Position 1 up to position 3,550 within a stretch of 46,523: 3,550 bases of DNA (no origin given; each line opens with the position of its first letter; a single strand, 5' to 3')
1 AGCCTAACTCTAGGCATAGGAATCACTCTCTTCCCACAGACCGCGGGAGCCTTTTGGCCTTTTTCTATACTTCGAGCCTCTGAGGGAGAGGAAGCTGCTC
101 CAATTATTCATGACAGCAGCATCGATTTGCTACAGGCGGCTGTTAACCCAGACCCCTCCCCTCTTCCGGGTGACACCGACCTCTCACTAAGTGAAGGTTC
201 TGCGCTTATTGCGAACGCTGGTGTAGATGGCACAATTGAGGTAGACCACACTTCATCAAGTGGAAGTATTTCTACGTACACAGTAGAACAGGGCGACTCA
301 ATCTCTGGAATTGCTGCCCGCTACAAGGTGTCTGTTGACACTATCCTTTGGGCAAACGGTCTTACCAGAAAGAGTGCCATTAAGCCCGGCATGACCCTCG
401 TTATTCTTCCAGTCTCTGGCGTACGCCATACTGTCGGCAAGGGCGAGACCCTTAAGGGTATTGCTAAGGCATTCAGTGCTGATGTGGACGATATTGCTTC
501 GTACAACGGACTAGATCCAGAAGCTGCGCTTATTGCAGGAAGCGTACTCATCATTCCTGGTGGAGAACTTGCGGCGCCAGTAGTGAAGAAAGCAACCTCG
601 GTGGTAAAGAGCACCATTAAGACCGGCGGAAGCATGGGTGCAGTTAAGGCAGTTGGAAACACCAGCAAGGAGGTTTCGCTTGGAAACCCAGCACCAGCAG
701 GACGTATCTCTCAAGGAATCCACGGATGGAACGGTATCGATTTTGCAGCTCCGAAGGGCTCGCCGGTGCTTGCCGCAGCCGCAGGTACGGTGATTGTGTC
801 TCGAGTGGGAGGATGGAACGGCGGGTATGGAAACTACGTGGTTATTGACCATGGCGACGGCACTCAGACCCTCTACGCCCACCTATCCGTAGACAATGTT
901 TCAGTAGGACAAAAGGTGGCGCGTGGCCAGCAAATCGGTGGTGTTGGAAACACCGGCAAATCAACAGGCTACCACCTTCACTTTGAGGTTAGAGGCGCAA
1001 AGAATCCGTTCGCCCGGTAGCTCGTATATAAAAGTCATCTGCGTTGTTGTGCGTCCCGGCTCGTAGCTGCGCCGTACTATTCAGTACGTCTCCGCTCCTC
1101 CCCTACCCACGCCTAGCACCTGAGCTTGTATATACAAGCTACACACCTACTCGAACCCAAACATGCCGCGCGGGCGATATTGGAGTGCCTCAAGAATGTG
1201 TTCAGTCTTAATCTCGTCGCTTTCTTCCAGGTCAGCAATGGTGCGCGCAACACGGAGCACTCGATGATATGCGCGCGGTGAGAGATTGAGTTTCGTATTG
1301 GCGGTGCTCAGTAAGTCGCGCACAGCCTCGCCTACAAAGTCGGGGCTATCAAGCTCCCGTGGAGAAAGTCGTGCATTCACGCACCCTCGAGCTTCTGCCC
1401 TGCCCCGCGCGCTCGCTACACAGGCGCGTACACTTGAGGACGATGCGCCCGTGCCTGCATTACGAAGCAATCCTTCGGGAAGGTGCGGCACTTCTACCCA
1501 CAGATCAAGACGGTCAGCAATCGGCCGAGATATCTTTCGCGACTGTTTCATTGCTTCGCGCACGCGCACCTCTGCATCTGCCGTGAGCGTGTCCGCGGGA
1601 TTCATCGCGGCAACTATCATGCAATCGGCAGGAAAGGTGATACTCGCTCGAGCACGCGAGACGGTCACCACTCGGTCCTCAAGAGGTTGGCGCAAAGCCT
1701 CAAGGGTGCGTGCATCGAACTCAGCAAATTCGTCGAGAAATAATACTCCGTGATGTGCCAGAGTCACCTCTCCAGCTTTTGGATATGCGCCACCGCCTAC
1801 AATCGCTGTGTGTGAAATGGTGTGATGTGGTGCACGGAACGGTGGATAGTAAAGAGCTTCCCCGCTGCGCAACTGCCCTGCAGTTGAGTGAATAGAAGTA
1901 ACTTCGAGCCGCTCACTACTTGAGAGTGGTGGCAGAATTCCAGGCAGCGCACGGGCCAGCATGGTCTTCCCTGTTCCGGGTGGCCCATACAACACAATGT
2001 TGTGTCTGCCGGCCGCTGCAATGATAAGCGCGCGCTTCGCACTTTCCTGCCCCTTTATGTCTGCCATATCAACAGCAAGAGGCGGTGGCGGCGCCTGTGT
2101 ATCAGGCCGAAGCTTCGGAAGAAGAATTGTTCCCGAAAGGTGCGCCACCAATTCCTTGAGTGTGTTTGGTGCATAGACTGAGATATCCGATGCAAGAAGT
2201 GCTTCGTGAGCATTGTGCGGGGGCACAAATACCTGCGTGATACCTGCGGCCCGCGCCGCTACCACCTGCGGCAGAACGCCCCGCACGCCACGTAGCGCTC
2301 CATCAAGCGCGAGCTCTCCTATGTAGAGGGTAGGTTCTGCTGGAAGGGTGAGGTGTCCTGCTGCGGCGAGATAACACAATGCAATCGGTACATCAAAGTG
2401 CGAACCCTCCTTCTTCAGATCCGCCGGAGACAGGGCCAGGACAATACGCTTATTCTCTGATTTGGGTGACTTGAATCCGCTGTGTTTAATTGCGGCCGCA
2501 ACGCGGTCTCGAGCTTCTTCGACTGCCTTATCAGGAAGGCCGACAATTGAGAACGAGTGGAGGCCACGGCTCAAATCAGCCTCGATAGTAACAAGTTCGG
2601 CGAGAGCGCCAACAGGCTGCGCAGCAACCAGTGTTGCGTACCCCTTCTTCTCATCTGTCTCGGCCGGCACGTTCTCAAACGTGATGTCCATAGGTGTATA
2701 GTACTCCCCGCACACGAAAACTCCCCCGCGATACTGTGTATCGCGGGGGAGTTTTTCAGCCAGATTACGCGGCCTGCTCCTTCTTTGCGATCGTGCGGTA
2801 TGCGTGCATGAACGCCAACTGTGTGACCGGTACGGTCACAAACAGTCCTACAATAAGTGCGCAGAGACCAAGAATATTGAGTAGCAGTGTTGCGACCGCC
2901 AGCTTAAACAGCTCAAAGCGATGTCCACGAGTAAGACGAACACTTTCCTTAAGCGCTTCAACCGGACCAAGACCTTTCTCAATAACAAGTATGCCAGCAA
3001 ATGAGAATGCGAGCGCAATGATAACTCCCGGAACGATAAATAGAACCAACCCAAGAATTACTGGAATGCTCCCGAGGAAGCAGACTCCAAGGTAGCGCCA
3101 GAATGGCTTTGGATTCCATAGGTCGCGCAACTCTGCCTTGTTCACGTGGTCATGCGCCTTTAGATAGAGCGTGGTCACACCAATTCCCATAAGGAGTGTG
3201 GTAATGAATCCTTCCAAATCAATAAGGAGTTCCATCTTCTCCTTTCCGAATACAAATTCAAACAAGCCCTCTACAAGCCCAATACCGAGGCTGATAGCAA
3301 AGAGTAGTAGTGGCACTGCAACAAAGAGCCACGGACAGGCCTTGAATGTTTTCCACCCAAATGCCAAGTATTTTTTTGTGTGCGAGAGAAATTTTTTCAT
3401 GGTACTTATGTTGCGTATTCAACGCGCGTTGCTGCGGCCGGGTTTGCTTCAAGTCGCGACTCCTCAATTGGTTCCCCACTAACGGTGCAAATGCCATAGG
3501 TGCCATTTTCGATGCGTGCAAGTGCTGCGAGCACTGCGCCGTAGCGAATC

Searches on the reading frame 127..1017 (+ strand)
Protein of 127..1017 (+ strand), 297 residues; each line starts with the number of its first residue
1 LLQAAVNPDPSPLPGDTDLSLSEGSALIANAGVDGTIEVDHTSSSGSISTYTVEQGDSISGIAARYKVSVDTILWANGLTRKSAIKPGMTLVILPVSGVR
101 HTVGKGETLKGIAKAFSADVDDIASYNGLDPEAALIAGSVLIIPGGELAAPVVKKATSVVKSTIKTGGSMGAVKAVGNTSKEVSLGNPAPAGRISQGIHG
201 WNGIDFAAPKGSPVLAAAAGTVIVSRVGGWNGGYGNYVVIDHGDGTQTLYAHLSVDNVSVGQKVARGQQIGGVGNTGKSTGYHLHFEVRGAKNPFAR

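Call 104: search_protein_families(library=pfam, proteins=[window:127-1017:+], max_evalue=0.00001)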
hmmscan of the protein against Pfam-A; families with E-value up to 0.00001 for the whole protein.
window:127-1017:+ (297 aa): 4 families
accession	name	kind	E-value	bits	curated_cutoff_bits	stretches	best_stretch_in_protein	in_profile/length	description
PF01551.29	Peptidase_M23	-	1.3e-32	112.3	28.7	1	201-294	3-93/96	Peptidase family M23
PF01476.26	LysM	-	2.8e-26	91.6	20.9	2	51-93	1-42/43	LysM domain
PF23473.1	LysM3_LYK4_5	-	6.1e-13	49.1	29.3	1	50-95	4-47/48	LYK4/5 LysM3 domain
PF23446.1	LysM1_NFP_LYK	-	6.9e-06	27.3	36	0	108-144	17-54/60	NFP/LYK LysM1 domain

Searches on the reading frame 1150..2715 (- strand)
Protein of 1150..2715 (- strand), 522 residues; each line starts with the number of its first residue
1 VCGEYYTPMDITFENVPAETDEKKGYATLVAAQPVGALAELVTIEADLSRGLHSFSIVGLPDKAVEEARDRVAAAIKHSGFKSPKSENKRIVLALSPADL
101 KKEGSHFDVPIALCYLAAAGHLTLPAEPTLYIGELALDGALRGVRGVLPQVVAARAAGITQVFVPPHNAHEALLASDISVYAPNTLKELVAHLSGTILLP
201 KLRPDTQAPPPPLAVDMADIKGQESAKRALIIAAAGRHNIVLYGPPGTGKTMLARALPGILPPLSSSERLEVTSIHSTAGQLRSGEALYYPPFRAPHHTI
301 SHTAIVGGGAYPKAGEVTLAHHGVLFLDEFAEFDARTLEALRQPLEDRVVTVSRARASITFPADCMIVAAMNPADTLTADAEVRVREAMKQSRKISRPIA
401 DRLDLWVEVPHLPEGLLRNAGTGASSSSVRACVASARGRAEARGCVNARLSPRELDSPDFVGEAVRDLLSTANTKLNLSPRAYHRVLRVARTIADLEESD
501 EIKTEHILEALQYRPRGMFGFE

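Call 104: search_protein_families(library=pfam, proteins=[window:1150-2715:-], max_evalue=0.00001)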
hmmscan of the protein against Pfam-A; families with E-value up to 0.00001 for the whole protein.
window:1150-2715:- (522 aa): 8 families
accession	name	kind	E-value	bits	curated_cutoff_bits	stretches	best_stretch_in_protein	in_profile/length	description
PF01078.27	Mg_chelatase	-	1.7e-77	259.9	20.3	1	216-413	1-203/207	Magnesium chelatase, subunit ChlI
PF13541.12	ChlI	-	8.7e-39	132.6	27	1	44-168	1-121/121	Subunit ChlI of Mg-chelatase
PF13335.12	Mg_chelatase_C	-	5.1e-25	88.3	26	1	424-514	2-94/94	Magnesium chelatase, subunit ChlI C-terminal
PF00493.29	MCM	-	9.5e-12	44.9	23.3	1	311-406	111-201/224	MCM P-loop domain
PF07728.20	AAA_5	-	4.4e-10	40.1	22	1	239-377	1-127/139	AAA domain (dynein-related subfamily)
PF00158.32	Sigma54_activat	-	4.2e-07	30.3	20.2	0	311-373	83-143/168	Sigma-54 interaction domain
PF05362.19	Lon_C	-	6.7e-06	26.2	21.1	0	15-171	18-175/205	Lon protease (S16) C-terminal proteolytic domain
PF00004.35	AAA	-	7.1e-06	26.9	21.2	0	240-377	1-114/131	ATPase family associated with various cellular activities (AAA)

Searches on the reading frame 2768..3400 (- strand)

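Call 104: search_protein_families(library=pfam, proteins=[window:2768-3400:-], max_evalue=0.00001)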
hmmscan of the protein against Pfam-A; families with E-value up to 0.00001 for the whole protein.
window:2768-3400:- (211 aa): 2 families
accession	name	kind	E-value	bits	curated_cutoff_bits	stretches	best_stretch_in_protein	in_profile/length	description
PF06161.16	DUF975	-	5.9e-10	39.8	34.8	1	123-207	157-242/243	Protein of unknown function (DUF975)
PF06790.16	UPF0259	-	2.4e-08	34.5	31.4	1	91-180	120-206/248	Uncharacterised protein family (UPF0259)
